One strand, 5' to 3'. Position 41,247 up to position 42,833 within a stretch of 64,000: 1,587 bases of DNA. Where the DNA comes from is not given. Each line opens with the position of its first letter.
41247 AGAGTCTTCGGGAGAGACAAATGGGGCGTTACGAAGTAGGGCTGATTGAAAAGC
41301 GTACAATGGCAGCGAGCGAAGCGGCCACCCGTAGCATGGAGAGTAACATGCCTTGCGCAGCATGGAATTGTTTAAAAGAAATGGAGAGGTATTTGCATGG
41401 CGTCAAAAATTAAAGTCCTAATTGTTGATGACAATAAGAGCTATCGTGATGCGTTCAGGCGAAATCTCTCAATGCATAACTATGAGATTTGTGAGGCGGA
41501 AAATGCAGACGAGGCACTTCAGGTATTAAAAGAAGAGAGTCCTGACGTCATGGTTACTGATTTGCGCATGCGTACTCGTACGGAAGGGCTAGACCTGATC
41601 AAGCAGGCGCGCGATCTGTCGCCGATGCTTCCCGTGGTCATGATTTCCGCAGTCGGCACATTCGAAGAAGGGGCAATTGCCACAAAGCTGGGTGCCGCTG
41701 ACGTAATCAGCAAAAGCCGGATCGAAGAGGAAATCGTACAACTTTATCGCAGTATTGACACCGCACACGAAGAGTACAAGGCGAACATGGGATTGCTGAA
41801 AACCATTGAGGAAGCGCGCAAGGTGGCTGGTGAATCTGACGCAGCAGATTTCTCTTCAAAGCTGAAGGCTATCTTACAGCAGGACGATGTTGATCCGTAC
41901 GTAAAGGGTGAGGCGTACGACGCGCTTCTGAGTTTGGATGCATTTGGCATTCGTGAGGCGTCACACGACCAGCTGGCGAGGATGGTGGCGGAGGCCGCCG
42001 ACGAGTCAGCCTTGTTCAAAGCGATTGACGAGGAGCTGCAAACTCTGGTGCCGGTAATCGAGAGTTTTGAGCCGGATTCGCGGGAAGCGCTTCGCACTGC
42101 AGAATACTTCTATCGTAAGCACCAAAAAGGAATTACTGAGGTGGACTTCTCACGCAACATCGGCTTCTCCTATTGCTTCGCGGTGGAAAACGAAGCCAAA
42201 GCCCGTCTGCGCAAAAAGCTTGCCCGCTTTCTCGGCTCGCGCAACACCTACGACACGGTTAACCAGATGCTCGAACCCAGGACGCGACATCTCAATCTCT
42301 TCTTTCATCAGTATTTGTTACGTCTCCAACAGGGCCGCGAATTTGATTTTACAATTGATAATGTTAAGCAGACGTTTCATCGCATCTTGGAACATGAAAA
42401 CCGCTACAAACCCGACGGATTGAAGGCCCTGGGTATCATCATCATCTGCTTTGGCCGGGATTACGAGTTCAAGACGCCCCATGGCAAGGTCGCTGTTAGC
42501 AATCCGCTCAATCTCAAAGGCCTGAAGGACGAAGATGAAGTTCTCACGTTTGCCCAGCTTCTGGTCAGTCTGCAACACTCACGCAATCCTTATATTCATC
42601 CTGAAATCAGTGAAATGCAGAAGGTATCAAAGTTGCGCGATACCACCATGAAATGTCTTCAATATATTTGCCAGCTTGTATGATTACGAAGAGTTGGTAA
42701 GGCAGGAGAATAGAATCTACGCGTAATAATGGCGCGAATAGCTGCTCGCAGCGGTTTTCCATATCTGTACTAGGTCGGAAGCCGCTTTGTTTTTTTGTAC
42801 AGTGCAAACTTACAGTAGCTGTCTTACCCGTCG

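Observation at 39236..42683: Two-component pair whose response regulator carries a roughly 300-aa unassigned output domain ending in an Rx4H (HEPN-like) motif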

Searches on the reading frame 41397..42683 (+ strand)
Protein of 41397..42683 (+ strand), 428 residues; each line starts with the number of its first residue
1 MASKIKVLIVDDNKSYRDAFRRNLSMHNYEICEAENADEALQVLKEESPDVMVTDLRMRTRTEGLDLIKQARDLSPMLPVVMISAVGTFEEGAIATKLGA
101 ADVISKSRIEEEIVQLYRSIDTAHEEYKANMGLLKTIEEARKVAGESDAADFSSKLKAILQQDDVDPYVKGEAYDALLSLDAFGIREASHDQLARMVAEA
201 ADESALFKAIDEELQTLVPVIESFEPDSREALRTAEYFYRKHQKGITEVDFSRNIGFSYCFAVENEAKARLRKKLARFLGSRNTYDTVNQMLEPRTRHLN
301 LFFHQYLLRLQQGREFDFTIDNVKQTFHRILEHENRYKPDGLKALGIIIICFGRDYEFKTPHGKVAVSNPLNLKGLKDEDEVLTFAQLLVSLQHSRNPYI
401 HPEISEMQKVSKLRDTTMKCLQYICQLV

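Call 3: search_protein_families(library=pfam, proteins=[window:41397-42683:+], max_evalue=1)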
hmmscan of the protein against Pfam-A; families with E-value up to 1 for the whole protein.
window:41397-42683:+ (428 aa): 3 families
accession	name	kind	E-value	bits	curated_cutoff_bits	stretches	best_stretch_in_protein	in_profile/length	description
PF00072.30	Response_reg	-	4.9e-22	78.6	30.2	1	7-116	1-109/111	Response regulator receiver domain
PF23198.2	PDE8A_N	-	0.00083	19.7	29.6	1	4-86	9-92/147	PDE8A-like, N-terminal domain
PF21714.3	KaiA_N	-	0.11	13.1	27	1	9-91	5-85/125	Circadian clock protein KaiA, N-terminal domain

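Call 4: search_protein_families(library=ncbifam, proteins=[window:41397-42683:+], max_evalue=1)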
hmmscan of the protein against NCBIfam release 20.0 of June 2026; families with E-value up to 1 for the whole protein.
window:41397-42683:+ (428 aa): 93 families (the best 25 are shown)
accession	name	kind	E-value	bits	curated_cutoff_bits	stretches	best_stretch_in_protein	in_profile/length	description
TIGR01818.1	ntrC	equivalog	7.9e-20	71.1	558.6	1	7-172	1-165/463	nitrogen regulation protein NR(I)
NF051870.1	NAssimRespRegNtrX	equivalog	9.5e-18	64.3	600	1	6-151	3-149/452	nitrogen assimilation response regulator NtrX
NF045505.1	RR_RssB_Pseudo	equivalog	1.3e-17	64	700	1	3-129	4-127/394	two-component system response regulator RssB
NF008176.1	PRK10923.1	equivalog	5.8e-16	58.1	620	1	6-151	5-148/469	nitrogen regulation protein NR(I)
NF006900.1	PRK09390.1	equivalog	9.9e-16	57.9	255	1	1-125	1-125/203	response regulator FixJ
TIGR02154.1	PhoB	equivalog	2.4e-15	56.5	296.2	1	5-147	3-150/226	phosphate regulon transcriptional regulator PhoB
NF045944.1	ResRegRpaBCyano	equivalog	1.2e-14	54.3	330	1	8-122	1-117/229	response regulator transcription factor RpaB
NF007969.0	PRK10693.1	equivalog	1.4e-14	53.9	329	1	6-107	9-109/337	two-component system response regulator RssB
NF011695.0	PRK15115.1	equivalog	3.7e-14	52.3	763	1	5-127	7-125/445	two-component system response regulator GlrR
NF033791.1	ActR_PrrA_rreg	equivalog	1.7e-13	50.9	250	1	7-117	4-113/173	ActR/PrrA/RegA family redox response regulator transcription factor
NF001965.0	PRK00742.1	subfamily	3e-13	49.7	293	1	3-112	2-115/357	chemotaxis-specific protein-glutamate methyltransferase CheB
NF007005.1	PRK09468.1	equivalog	1.2e-12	47.8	331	1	4-222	3-212/237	osmolarity response regulator transcription factor OmpR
NF040534.1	resp_reg_YycF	equivalog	1.6e-12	47.2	340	1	6-115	2-109/231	response regulator YycF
NF008469.0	PRK11361.1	equivalog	3.9e-12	45.6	714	1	1-112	1-111/461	acetoacetate metabolism transcriptional regulator AtoC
NF041367.1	CheY_Halo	equivalog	1.4e-11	44.8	200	1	7-114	1-107/114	chemotaxis protein CheY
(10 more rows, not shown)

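Call 7: search_protein_families(library=padloc, proteins=[window:41397-42683:+], max_evalue=1)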
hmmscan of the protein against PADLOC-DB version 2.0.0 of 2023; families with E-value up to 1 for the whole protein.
window:41397-42683:+ (428 aa): 4 families
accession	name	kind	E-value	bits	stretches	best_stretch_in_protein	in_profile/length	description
PDLC00405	SduA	-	6.7e-06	23.8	1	5-61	7-63/323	DUF4263 domain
PDLC04055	PD-T4-6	-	0.00056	16.8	1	5-57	366-418/496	-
PDLC04725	PDC-M60B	-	0.00073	17.4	1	4-60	3-61/158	-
PDLC04726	PDC-M60C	-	0.018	11.9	1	5-64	1-63/407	-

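Call 17: predict_structure(alignment_id=A1)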
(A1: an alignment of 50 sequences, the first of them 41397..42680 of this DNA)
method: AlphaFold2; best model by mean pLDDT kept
length: 428 residues; sequences in the alignment: 50
mean_pLDDT: 87.9   pTM: 0.74
mean pLDDT of the five models: 87.9, 86.7, 84.3, 84.2, 84.2
residues with pLDDT >= 90: 236; 70-90: 167; 50-70: 24; < 50: 1
segments of 3 or more residues with pLDDT < 50: none
pLDDT, mean of each block of 10 residues (from residue 1): 82 90 90 95 93 91 90 88 73 82 78 84 92 91 77 89 87 85 76 78 83 93 93 92 70 86 95 94 94 91 93 86 93 90 95 95 93 93 96 83 76 94 94
secondary structure, 60 per line:
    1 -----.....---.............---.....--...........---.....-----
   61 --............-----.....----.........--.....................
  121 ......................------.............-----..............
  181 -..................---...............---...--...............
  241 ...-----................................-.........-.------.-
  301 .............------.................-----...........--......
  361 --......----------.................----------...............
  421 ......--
elements in order: E6-10 H14-26 E30-34 H37-47 E51-55 H63-74 E80-84 H89-97 E100-105 H106-142 H149-161 H167-180 H182-199 H203-217 H226-243 H249-280 H282-290 H301-313 H320-336 H342-352 E355-360 E363-368 H379-395 H406-426
